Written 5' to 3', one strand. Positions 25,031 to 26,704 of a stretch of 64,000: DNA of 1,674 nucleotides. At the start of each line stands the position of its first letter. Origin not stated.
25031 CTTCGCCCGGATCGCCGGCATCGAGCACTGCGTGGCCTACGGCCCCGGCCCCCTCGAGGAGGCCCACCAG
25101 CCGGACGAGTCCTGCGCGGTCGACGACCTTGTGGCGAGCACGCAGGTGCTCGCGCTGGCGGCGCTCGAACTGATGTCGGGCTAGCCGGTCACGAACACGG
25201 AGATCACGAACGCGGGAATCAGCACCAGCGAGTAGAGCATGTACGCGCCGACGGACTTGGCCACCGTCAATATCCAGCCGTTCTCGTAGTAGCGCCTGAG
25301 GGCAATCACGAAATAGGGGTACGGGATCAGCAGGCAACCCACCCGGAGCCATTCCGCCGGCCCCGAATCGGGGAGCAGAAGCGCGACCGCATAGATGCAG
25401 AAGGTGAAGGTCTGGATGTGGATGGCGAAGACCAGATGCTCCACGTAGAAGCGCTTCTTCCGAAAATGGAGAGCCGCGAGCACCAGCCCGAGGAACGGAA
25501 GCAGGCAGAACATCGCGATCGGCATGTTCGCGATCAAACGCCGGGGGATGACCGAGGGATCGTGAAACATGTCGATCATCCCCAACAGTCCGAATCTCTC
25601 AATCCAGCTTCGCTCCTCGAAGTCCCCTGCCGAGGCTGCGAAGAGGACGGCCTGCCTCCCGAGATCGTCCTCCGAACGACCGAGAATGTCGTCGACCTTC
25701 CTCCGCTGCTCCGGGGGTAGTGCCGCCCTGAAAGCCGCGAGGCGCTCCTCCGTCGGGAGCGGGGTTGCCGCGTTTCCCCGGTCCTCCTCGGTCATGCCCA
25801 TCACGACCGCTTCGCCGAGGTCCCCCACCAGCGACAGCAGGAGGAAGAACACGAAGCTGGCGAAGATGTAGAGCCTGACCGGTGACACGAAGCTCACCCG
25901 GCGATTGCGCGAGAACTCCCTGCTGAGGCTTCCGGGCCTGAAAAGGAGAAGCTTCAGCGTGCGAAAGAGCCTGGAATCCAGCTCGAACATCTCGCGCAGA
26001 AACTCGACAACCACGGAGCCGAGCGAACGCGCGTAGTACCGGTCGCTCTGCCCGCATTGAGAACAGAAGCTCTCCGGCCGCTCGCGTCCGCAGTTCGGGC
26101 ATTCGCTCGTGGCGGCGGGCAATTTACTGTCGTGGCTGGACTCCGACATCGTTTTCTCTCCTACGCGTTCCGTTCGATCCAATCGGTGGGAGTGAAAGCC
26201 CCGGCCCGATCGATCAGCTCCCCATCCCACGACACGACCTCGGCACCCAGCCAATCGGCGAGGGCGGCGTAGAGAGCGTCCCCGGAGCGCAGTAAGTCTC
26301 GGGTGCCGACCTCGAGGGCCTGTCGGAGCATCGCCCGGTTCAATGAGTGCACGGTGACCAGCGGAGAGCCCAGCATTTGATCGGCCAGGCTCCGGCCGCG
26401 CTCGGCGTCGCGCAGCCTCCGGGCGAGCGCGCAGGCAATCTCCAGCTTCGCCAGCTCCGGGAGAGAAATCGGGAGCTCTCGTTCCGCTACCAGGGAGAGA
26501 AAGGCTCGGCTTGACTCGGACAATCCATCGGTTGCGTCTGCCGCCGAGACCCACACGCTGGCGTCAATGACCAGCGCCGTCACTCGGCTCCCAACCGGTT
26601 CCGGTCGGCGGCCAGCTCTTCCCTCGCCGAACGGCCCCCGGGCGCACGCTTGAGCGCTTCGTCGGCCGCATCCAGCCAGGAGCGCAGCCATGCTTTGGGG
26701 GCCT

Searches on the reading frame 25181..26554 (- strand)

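Call 74: search_protein_families(library=pfam, proteins=[window:25181-26554:-], max_evalue=0.00001)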
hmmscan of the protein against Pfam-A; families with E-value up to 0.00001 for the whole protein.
window:25181-26554:- (457 aa): 1 family
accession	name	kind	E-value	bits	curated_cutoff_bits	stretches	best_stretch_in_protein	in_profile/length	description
PF12412.13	DUF3667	-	6.1e-15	54.9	27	1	193-237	1-45/45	Protein of unknown function (DUF3667)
